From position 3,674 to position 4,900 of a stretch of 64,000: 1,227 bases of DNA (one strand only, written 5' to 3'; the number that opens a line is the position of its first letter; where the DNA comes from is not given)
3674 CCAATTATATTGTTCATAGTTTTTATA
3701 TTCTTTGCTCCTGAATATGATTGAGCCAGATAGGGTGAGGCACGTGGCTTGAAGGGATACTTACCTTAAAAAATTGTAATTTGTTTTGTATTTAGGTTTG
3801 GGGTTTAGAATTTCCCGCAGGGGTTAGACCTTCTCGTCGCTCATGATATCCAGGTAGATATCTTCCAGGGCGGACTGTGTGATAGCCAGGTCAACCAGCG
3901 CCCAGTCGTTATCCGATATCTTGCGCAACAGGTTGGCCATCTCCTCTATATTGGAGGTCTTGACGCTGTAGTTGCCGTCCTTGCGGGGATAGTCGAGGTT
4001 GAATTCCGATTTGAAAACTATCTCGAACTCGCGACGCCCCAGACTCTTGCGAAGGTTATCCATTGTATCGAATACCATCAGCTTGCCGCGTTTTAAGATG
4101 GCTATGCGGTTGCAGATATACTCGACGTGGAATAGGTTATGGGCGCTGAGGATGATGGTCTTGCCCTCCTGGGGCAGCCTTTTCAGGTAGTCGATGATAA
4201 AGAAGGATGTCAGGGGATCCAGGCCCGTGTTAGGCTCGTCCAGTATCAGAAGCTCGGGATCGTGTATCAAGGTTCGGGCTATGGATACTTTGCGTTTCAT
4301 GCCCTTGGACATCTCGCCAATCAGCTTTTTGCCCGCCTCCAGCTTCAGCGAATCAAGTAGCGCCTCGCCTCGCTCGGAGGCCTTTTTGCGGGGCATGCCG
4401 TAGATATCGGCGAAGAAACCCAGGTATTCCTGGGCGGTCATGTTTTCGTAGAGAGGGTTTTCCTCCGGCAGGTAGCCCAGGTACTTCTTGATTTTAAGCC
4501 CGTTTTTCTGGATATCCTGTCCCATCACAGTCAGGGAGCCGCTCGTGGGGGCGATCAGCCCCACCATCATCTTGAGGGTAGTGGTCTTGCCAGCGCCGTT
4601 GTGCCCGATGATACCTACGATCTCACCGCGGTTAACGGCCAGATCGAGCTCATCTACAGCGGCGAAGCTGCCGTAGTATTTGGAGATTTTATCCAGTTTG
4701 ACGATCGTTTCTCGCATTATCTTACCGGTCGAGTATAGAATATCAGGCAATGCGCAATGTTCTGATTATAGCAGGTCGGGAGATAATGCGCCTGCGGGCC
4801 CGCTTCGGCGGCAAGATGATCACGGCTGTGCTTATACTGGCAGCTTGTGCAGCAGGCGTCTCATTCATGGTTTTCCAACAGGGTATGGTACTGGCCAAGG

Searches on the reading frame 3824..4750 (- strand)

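Call 92: search_protein_families(library=pfam, max_evalue=0.001, proteins=[window:3824-4750:-])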
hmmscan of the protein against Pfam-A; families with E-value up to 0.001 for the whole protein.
window:3824-4750:- (308 aa): 3 families
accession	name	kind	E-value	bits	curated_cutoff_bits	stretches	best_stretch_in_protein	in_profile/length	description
PF00005.33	ABC_tran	-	1.8e-31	110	25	1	33-173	2-135/137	ABC transporter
PF13304.12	AAA_21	-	3.2e-10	41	27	1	144-207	235-301/304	AAA domain, putative AbiEii toxin, Type IV TA system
PF13476.12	AAA_23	-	0.00088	20.4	27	0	26-61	7-38/201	AAA domain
